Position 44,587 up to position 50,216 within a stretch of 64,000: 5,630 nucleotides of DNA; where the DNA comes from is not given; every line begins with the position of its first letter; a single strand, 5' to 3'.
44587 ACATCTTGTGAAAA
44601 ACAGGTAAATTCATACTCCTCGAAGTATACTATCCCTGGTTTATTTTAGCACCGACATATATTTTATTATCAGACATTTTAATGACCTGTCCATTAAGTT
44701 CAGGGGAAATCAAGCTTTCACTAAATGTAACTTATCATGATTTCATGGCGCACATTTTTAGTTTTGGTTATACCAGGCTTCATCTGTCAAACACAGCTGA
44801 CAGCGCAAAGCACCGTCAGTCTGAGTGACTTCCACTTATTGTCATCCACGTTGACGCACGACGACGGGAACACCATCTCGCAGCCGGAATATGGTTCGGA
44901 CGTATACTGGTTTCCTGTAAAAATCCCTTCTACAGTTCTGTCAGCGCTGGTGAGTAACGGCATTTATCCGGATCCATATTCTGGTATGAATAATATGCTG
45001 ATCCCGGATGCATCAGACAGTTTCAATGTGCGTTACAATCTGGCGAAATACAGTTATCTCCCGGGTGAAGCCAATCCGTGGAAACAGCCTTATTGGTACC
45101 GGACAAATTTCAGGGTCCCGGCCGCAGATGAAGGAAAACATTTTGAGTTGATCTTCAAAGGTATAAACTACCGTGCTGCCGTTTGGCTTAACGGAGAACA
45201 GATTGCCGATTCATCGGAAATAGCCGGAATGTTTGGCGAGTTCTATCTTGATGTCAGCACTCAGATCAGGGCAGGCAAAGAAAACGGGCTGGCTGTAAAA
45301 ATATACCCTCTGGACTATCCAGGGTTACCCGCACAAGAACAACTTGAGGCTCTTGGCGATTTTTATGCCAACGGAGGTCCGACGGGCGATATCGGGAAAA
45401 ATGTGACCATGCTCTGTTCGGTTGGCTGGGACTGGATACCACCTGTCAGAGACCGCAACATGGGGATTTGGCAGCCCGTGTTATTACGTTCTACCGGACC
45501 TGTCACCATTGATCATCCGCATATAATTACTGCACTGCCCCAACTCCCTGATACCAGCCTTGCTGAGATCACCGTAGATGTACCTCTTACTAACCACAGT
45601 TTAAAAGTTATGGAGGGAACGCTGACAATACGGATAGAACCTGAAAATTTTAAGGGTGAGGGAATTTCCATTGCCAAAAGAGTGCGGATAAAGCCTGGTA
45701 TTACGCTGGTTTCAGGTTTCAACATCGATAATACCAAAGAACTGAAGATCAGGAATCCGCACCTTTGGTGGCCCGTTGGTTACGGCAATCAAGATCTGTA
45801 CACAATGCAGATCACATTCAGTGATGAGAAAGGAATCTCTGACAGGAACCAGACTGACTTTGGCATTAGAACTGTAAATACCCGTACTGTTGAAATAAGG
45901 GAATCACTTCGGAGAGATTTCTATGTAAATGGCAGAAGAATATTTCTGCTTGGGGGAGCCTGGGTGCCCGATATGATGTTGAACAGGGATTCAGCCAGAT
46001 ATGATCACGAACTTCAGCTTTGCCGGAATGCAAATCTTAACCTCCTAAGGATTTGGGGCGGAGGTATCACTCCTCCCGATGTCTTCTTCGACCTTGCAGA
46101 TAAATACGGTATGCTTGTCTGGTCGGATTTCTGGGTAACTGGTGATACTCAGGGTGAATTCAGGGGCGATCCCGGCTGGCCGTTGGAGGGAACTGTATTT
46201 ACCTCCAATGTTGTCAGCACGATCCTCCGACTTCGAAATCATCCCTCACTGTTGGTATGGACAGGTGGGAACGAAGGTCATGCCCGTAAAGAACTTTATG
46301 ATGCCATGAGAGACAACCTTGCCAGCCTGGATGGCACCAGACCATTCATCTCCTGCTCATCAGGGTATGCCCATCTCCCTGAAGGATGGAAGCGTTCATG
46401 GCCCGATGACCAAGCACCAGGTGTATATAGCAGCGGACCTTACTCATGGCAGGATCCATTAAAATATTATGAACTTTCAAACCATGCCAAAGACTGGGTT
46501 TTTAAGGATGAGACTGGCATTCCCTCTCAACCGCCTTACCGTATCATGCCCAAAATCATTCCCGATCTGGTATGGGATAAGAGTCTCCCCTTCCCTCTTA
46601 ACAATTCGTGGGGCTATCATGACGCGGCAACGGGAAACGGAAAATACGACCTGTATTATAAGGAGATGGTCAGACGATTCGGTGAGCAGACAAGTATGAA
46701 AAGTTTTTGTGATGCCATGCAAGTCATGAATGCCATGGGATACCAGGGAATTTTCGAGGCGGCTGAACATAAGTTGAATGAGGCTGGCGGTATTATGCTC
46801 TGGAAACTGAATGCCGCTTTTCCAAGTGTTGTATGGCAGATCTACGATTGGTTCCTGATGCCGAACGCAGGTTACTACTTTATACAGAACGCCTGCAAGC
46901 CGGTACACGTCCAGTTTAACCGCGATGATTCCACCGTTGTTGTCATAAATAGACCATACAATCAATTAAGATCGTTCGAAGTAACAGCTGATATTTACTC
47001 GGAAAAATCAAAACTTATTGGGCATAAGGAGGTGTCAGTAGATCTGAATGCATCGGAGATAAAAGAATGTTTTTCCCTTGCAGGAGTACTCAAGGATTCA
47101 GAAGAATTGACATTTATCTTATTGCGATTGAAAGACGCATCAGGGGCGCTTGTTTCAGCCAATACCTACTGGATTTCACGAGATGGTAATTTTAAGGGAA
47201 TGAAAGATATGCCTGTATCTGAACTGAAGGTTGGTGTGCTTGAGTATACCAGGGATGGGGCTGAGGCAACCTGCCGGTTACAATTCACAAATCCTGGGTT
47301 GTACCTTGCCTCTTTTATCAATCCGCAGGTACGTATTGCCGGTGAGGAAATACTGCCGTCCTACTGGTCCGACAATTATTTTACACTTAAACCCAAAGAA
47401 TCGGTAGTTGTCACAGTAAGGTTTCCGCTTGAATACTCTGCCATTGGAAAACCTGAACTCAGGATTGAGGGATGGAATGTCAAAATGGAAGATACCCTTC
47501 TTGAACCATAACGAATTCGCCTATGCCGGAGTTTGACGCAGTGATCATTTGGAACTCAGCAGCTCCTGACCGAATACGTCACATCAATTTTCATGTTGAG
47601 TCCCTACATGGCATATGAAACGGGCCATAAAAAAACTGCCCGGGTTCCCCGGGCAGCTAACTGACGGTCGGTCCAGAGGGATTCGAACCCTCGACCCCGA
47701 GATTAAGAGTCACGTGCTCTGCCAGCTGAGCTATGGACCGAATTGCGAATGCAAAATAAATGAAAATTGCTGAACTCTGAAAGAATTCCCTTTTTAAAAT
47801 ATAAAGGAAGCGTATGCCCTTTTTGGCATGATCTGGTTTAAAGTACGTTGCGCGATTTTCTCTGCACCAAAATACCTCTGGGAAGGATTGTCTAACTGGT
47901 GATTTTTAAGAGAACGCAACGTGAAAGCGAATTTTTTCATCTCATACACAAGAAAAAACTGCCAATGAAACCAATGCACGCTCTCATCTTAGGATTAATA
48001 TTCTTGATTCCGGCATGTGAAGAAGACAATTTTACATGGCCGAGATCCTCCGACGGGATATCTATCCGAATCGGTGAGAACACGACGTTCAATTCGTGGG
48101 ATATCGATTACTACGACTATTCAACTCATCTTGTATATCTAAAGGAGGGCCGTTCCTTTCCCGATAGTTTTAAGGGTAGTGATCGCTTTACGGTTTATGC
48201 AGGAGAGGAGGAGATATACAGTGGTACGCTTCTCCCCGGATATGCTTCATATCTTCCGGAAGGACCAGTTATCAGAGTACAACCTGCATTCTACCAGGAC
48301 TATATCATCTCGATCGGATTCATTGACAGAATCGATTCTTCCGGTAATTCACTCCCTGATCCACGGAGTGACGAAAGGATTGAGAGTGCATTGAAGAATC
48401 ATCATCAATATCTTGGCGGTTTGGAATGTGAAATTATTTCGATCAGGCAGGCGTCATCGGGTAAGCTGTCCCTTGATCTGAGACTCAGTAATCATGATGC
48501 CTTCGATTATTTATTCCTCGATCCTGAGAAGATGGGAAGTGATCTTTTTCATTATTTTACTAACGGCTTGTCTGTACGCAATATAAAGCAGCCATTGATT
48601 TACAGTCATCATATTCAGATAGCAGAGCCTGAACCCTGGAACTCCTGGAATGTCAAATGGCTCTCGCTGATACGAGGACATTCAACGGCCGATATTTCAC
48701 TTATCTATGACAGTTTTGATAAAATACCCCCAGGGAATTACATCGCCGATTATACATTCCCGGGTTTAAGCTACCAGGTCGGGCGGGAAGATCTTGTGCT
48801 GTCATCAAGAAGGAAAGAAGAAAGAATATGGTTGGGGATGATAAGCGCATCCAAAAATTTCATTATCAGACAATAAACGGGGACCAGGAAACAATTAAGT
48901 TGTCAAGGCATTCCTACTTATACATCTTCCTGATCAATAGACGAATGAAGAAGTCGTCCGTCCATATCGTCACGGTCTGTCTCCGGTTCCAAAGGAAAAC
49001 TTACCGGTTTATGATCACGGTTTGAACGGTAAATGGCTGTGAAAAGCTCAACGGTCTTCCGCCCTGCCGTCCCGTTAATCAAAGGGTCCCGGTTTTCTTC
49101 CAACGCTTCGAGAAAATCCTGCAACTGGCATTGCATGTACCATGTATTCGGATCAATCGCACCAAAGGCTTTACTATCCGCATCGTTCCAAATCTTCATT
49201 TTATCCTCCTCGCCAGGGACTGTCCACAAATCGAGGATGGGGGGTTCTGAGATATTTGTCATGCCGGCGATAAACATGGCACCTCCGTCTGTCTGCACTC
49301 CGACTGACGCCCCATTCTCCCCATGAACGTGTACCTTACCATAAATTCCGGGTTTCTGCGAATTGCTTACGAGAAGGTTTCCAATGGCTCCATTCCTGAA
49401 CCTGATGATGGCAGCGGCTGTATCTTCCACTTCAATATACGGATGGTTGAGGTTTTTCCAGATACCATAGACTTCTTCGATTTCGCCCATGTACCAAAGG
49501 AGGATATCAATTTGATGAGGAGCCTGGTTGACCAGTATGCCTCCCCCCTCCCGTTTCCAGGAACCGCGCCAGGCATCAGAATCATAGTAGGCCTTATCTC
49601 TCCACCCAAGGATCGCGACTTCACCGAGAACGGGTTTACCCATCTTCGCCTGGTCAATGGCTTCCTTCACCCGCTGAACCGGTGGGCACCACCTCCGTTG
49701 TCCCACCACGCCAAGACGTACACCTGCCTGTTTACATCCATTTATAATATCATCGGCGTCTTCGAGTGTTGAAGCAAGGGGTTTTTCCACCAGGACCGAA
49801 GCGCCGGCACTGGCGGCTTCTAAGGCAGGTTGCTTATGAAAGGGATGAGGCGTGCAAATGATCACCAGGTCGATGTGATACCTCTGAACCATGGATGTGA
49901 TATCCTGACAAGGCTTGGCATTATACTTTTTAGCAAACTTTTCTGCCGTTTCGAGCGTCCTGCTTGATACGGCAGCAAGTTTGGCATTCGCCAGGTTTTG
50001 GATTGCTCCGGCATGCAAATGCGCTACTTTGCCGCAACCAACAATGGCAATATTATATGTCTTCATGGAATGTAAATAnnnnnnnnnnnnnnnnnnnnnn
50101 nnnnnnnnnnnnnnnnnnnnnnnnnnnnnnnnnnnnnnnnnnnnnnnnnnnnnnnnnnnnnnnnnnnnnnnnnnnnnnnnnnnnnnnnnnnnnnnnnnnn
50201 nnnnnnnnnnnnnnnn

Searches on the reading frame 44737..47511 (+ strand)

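Call 12: search_protein_families(library=pfam, proteins=[window:44737-47511:+])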
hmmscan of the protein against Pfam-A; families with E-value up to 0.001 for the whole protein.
window:44737-47511:+ (924 aa): 7 families
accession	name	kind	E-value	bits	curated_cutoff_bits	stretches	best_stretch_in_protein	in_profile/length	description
PF22666.2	Glyco_hydro_2_N2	-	4.7e-25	89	27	2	116-246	47-167/167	Glycosyl hydrolase 2 galactose-binding domain-like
PF18368.7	Ig_GlcNase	-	6e-18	65.3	26.3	1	809-915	1-105/105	Exo-beta-D-glucosaminidase Ig-fold domain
PF00703.27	Glyco_hydro_2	-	1.8e-14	54.9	23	1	268-378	10-109/109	Glycosyl hydrolases family 2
PF02836.23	Glyco_hydro_2_C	-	3.1e-06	27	21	1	449-537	63-158/302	Glycosyl hydrolases family 2, TIM barrel domain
PF02837.24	Glyco_hydro_2_N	-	3.6e-06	27.5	28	1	119-210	67-154/169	Glycosyl hydrolases family 2, sugar binding domain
PF13364.12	BetaGal_ABD2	-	0.00058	21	23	0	87-187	7-104/112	Beta-galactosidase second all-beta domain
PF17753.7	Ig_mannosidase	-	0.00075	19.6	22.6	0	872-896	36-60/81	Ig-fold domain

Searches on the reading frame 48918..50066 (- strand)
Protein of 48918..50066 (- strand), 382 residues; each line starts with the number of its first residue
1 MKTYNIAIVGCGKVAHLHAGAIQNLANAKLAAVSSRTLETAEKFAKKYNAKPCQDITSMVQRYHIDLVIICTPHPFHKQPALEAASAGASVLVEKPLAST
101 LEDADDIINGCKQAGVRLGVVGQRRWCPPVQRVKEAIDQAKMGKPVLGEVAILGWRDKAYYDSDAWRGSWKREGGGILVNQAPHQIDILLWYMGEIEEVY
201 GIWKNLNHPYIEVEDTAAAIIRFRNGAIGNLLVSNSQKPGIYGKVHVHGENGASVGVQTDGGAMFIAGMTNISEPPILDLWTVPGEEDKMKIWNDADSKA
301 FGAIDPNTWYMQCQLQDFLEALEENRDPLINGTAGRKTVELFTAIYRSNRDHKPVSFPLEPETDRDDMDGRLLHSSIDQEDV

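Call 12: search_protein_families(library=pfam, proteins=[window:48918-50066:-])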
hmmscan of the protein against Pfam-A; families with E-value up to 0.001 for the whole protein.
window:48918-50066:- (382 aa): 6 families
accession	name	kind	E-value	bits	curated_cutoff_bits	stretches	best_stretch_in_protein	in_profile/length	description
PF22725.1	GFO_IDH_MocA_C3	-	2e-27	96.1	27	1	130-253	1-122/124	GFO/IDH/MocA C-terminal domain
PF01408.29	GFO_IDH_MocA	-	2.8e-27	96.2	24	1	5-120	2-118/120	Oxidoreductase family, NAD-binding Rossmann fold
PF02894.22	GFO_IDH_MocA_C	-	4e-22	79.5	22.9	1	134-356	1-217/218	Oxidoreductase family, C-terminal alpha/beta domain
PF03447.22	NAD_binding_3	-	9.1e-06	26.8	24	1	10-116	1-111/116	Homoserine dehydrogenase, NAD binding domain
PF01488.26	Shikimate_DH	-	2e-05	25.1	24.3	1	2-75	11-88/138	Shikimate / quinate 5-dehydrogenase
PF03807.23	F420_oxidored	-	3.2e-05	24.9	21.6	1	6-81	2-76/94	NADP oxidoreductase coenzyme F420-dependent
